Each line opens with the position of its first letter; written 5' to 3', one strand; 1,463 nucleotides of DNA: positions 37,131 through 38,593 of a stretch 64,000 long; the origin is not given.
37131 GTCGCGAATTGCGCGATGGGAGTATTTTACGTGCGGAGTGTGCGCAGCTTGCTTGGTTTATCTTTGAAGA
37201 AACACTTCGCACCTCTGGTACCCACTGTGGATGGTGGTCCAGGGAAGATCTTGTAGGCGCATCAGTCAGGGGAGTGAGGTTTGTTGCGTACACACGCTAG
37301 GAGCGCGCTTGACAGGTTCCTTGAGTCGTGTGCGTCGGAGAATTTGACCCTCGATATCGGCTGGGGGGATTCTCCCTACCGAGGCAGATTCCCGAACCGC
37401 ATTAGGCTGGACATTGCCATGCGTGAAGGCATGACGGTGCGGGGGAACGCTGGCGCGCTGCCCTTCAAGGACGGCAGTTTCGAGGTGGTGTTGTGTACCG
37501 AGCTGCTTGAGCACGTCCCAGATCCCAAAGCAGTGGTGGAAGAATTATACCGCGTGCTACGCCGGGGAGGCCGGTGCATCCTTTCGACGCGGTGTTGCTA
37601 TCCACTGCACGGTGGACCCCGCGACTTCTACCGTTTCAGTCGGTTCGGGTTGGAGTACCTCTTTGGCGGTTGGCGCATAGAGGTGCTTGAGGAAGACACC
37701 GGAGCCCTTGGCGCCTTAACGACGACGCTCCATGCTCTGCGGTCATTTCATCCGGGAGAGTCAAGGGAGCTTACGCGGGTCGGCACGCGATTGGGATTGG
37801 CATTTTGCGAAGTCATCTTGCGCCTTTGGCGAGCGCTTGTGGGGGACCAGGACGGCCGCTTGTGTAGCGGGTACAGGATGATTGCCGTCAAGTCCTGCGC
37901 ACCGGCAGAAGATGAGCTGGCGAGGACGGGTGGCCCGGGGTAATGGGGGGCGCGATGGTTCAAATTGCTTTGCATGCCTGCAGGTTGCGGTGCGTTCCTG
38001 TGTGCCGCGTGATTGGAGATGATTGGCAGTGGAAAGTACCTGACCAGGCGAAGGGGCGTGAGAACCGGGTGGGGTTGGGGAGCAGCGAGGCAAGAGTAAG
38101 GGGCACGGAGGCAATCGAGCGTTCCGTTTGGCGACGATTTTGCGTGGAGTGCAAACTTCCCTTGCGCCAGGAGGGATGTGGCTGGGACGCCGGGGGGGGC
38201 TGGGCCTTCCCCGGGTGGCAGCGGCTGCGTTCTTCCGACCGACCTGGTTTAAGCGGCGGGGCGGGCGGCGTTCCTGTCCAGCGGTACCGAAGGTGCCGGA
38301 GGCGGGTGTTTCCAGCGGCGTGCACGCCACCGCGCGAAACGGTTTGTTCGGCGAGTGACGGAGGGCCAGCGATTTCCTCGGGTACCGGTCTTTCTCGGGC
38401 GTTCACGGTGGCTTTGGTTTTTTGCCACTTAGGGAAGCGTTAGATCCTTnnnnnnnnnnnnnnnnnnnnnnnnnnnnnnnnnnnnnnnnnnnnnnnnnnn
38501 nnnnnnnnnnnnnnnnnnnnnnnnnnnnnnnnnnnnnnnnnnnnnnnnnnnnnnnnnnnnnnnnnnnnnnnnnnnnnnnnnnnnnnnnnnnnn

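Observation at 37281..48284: Six SAM-methyltransferases, including a strict GT4-MT-GT4-MT-GT4-MT alternation, in one Wzx/Wzy cluster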

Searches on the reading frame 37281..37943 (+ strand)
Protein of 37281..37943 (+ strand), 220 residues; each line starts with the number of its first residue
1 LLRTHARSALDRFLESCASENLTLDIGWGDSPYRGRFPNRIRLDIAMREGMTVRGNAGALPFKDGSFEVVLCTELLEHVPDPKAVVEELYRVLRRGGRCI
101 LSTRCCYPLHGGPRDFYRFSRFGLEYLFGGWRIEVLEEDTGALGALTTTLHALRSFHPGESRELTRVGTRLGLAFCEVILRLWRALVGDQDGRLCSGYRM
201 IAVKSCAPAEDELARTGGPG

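Call 3: search_protein_families(library=pfam, proteins=[window:37281-37943:+], max_evalue=0.01)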
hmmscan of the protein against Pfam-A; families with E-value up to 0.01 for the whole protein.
window:37281-37943:+ (220 aa): 6 families
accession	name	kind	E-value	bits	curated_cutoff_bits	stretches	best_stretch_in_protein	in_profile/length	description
PF08241.18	Methyltransf_11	-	2.7e-14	54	21.2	1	52-101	46-95/95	Methyltransferase domain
PF13649.12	Methyltransf_25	-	1.7e-08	35.4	27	1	52-97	50-97/97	Methyltransferase domain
PF13847.12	Methyltransf_31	-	5.3e-08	33.1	27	1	54-104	60-112/145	Methyltransferase domain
PF13489.12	Methyltransf_23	-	1.3e-07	32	27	1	61-104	76-119/164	Methyltransferase domain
PF08242.18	Methyltransf_12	-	1.2e-06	29.5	30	1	56-99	54-98/98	Methyltransferase domain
PF01209.24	Ubie_methyltran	-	3.3e-06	27.1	20.1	1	52-100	102-150/233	ubiE/COQ5 methyltransferase family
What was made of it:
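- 37281..37943 (+): MT1: divergent class I SAM methyltransferase with motif I '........' and a shortened alphaA/beta2 region. Methyltransf_11, 54 bits against a cut-off of 21.2, matching the C-terminal half only (call 3).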

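Call 9: search_protein_families(library=ncbifam, proteins=[window:37281-37943:+], max_evalue=0.01)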
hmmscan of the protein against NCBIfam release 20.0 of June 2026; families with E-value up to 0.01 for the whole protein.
window:37281-37943:+ (220 aa): 21 families
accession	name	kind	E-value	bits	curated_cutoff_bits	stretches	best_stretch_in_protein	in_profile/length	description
NF045667.1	MTase_DVU1556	equivalog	1e-09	38.2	155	1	50-102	68-120/213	DVU_1556 family methyltransferase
TIGR01983.1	UbiG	equivalog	4.8e-07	29.3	102.95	1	64-103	114-153/228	bifunctional 2-polyprenyl-6-hydroxyphenol methylase/3-demethylubiquinol 3-O-methyltransferase UbiG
NF001243.0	PRK00216.1-4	equivalog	9.9e-07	28.3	235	1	50-101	100-151/237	demethylmenaquinone methyltransferase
TIGR02752.1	MenG_heptapren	equivalog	1.1e-06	28.4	419.85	1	52-101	100-149/231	demethylmenaquinone methyltransferase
NF045823.1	PthPhpthDimycoMt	equivalog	2e-06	27.2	300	1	53-99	118-164/256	phthiotriol/phenolphthiotriol dimycocerosates methyltransferase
NF041537.1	ArsM_AhpD_UU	exception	3e-06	26.3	510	1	54-102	133-181/345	arsenite methyltransferase/AhpD domain selenoprotein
NF041536.1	ArsM_DUF2284_UU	exception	3.2e-06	25.8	575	1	55-102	134-181/459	arsenite methyltransferase/DUF2284 domain selenoprotein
NF052510.1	methyltran_MpqE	exception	4.4e-06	26.3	335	1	51-123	101-172/234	methyl-plastoquinone biosynthesis methyltransferase MpqE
NF008823.0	PRK11873.1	subfamily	5.8e-06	26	263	1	54-102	134-182/272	arsenite methyltransferase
NF001242.0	PRK00216.1-3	equivalog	7e-06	25.6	351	1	53-100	127-174/258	bifunctional demethylmenaquinone methyltransferase/2-methoxy-6-polyprenyl-1,4-benzoquinol methylase UbiE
NF001241.0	PRK00216.1-2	equivalog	1.1e-05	25.2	327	1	51-102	97-148/231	demethylmenaquinone methyltransferase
NF047649.1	MTase_UXPK_star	exception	1.3e-05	24.4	460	1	54-102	134-182/283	methyltransferase/UXPK-star double selenoprotein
TIGR01934.1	MenG_MenH_UbiE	subfamily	3.9e-05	23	158.35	1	53-100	93-140/223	ubiquinone/menaquinone biosynthesis methyltransferase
NF041675.1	sarc_dimgly_tmase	equivalog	6.4e-05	23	550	1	56-102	124-170/278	sarcosine/dimethylglycine N-methyltransferase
NF040539.1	AST_met_ArsM_2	exception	7.3e-05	22.7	240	1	54-101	116-163/262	putative arsinothricin biosynthesis methyltransferase ArsM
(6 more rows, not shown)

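Call 32: search_solved_structures(query=window:37281-37943:+, max_evalue=0.01, show_alignments=2)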
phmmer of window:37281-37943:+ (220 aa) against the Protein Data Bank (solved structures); distinct sequences matched with E-value up to 0.01: 16.
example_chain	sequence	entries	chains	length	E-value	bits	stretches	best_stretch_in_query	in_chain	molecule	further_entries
1vl5_A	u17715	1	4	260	1.6e-07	34.3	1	52-109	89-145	unknown conserved protein BH2331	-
1vlm_A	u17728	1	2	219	1.5e-06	31.2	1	38-101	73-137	SAM-dependent methyltransferase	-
8zc8_A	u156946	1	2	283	3.4e-06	30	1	53-102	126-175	MitM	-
21zq_A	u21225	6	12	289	3.5e-06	29.9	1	53-102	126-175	MitM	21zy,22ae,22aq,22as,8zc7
3bus_A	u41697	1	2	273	6.1e-06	29.1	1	56-127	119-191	Methyltransferase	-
8ys9_A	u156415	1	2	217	9.6e-06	28.5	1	56-107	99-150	Phosphatidylethanolamine N-methyltransferase/phosphatidyl-N-methylethanolamine N-methyltra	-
1xxl_A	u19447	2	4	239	1.7e-05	27.7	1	54-102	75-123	YcgJ protein | ycgJ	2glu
4kdr_A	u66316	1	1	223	3.9e-05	26.5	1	64-103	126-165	3-demethylubiquinone-9 3-methyltransferase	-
5dpm_A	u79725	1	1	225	4e-05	26.5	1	64-103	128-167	Ubiquinone biosynthesis O-methyltransferase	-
4kdc_A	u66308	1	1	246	4.9e-05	26.2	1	64-103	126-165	3-demethylubiquinone-9 3-methyltransferase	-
6uak_A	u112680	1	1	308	5.2e-05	26.1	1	53-99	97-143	SAM dependent methyltransferase LahSB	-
6uv6_A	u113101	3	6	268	0.00017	24.4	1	56-100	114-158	D-glucose O-methyltransferase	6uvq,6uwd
2gs9_A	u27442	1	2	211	0.00027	23.8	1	49-102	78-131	Hypothetical protein TT1324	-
3mgg_A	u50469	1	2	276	0.00099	21.9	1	53-100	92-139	Methyltransferase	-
4ine_A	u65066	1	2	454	0.0031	20.3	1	59-102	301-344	Protein PMT-2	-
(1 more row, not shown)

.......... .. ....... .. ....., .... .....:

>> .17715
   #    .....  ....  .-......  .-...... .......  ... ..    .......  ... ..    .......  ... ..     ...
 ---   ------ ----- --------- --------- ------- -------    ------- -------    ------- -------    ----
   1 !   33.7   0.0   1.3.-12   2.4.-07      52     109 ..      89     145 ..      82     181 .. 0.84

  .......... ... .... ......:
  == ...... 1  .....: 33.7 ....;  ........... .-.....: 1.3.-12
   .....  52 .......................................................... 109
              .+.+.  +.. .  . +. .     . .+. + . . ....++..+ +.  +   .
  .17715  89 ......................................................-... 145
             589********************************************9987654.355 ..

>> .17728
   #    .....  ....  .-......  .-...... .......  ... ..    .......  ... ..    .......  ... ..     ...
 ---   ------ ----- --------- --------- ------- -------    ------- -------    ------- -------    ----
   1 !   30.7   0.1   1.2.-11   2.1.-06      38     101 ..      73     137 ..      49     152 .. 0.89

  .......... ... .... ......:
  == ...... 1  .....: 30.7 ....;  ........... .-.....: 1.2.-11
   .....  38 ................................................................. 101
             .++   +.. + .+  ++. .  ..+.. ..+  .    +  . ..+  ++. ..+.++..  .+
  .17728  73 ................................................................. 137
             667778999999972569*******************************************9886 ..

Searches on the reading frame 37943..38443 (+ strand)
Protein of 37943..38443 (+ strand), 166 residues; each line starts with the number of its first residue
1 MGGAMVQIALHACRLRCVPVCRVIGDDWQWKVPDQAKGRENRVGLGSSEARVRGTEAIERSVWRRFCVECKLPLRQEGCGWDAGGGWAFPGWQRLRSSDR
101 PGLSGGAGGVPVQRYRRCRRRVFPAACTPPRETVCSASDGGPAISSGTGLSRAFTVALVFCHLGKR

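Call 3: search_protein_families(library=pfam, proteins=[window:37943-38443:+], max_evalue=0.01)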
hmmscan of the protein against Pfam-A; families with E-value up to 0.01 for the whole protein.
window:37943-38443:+ (166 aa): 0 families
